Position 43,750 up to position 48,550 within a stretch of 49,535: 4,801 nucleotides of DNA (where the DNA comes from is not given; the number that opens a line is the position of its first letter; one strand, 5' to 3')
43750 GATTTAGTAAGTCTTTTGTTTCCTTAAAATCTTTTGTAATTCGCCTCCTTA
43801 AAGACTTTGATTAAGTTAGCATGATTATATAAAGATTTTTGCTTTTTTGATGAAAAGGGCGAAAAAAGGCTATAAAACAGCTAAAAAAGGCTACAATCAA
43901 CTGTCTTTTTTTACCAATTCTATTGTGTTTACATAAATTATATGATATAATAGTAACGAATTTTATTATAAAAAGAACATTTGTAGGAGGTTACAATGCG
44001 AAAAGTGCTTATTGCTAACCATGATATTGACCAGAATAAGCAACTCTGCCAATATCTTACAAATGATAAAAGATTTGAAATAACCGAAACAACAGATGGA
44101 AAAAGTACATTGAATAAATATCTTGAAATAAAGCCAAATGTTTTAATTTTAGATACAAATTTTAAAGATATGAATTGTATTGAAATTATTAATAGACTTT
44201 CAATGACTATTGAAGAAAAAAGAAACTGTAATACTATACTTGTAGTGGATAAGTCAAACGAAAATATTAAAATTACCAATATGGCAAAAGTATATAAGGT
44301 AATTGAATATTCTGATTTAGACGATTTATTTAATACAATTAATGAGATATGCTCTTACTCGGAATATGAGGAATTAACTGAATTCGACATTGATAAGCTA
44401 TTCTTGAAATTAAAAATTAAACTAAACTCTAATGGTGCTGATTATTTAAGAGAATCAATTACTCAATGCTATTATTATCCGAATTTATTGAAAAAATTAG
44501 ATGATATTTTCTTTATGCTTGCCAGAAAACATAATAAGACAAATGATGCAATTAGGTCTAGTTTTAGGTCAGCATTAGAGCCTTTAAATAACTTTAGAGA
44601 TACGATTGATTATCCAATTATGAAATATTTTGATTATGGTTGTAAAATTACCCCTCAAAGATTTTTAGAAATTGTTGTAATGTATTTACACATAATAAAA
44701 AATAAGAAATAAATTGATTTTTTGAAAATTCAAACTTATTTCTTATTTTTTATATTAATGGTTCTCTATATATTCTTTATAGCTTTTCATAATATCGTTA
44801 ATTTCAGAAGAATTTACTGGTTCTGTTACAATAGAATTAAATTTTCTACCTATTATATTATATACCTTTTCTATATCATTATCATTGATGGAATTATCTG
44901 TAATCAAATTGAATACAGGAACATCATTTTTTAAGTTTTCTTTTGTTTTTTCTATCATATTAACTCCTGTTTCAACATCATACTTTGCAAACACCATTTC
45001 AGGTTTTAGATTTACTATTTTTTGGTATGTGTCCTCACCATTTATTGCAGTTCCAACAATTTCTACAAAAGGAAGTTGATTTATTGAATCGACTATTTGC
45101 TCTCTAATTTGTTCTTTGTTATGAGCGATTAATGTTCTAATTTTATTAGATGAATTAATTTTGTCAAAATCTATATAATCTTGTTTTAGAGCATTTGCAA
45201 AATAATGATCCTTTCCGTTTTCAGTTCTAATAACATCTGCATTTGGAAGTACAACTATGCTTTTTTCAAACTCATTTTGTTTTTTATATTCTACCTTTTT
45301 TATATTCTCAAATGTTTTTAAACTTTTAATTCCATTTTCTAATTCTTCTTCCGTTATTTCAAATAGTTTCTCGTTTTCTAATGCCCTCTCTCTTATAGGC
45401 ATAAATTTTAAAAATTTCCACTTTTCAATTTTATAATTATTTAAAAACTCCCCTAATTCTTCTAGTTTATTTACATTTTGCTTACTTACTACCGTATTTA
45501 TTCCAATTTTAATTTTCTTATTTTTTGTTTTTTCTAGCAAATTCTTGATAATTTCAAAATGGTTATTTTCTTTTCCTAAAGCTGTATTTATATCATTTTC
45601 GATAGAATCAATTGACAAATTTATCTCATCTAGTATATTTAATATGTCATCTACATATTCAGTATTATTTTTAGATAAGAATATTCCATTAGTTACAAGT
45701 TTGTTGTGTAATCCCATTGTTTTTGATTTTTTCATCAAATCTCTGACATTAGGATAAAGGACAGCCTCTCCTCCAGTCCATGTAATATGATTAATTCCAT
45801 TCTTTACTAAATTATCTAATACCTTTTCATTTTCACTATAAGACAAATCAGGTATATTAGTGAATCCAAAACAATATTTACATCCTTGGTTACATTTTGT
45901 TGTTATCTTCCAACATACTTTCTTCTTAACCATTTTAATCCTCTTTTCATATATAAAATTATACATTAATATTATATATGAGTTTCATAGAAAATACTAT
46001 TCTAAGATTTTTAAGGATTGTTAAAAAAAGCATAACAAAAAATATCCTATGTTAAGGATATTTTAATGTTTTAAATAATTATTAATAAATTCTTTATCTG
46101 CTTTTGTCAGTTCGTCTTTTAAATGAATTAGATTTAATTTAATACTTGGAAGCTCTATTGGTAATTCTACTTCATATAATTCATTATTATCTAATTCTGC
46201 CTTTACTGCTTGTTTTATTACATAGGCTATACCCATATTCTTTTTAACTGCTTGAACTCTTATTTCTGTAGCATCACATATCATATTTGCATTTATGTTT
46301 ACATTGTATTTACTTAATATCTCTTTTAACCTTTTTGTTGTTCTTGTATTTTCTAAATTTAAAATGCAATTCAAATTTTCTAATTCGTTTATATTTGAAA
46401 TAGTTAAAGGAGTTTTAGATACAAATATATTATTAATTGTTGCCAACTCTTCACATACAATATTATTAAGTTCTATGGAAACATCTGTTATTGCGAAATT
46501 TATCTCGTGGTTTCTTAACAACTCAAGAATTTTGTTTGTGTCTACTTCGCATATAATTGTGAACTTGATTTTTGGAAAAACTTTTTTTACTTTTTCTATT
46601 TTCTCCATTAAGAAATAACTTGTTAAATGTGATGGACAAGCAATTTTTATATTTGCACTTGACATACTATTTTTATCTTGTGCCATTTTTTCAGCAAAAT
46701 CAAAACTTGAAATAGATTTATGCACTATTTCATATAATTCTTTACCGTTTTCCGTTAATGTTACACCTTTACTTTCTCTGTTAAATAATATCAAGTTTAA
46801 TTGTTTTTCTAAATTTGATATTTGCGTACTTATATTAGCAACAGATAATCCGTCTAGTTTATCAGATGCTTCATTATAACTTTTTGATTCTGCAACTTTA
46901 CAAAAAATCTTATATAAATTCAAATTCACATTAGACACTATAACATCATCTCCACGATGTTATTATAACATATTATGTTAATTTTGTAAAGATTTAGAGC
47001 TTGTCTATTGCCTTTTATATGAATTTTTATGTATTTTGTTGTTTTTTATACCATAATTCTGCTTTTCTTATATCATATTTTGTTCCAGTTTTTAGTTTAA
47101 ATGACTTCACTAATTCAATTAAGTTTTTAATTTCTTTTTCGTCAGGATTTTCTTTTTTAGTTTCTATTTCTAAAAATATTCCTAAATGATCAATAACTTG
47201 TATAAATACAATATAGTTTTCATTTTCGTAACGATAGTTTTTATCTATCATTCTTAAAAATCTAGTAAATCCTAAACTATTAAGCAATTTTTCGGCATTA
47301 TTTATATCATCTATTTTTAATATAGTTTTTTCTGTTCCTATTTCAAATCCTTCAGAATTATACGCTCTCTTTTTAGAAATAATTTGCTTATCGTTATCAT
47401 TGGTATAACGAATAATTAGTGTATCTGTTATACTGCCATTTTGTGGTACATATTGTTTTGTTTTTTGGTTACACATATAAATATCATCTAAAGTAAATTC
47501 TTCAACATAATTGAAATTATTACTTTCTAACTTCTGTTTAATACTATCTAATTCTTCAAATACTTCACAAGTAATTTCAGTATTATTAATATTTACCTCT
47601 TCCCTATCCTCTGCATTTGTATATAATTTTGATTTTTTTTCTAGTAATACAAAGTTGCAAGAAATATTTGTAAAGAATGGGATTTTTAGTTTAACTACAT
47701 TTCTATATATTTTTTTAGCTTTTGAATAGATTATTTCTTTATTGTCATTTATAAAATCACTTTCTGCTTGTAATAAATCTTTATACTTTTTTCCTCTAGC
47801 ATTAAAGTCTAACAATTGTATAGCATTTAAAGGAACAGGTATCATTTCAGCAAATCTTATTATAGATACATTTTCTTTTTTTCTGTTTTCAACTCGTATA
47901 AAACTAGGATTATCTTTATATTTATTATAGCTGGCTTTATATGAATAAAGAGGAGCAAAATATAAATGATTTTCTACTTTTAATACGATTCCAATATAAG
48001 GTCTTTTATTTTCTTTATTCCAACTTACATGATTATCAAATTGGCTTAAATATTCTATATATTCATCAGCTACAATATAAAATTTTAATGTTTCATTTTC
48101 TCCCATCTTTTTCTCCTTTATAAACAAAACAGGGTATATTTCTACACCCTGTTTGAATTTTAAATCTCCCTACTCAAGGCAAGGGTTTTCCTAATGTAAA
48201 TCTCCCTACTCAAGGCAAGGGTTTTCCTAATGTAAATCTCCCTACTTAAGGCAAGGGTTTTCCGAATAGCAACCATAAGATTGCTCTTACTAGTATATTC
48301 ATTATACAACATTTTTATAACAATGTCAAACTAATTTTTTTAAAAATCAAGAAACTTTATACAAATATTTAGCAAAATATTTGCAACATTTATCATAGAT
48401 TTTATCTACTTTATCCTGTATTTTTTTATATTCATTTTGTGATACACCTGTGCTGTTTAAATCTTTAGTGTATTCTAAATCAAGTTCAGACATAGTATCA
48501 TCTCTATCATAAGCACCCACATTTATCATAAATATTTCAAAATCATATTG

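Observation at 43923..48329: Clustered cargo with a shared nucleotide-triphosphate and Spo0A-receiver theme: a possible composite, previously undescribed system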

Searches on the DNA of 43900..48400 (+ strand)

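Call 12: search_dna_similar(query=window:43900-48400:+, collection=phages, mode=near)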
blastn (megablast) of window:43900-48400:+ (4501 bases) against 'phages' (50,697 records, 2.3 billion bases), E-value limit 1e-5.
No match.

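Call 13: search_dna_similar(query=window:43900-48400:+, collection=plasmids, mode=near)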
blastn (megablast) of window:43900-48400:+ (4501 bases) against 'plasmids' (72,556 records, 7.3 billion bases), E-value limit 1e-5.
No match.

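Call 78: search_rna_families(source=window, start=48050, end=48400, threshold=evalue, max_evalue=1)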
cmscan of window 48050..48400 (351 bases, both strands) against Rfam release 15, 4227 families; matches with E-value up to 1: 2.
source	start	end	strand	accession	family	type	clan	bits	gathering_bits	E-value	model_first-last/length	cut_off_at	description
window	48104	48184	-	RF02980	freshwater-2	Cis-reg;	-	23.8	49.9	0.12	1-84/84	no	freshwater-2 RNA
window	48119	48201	-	RF02029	sraA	Gene; sRNA;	-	20.7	56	0.71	1-95/95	no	sraA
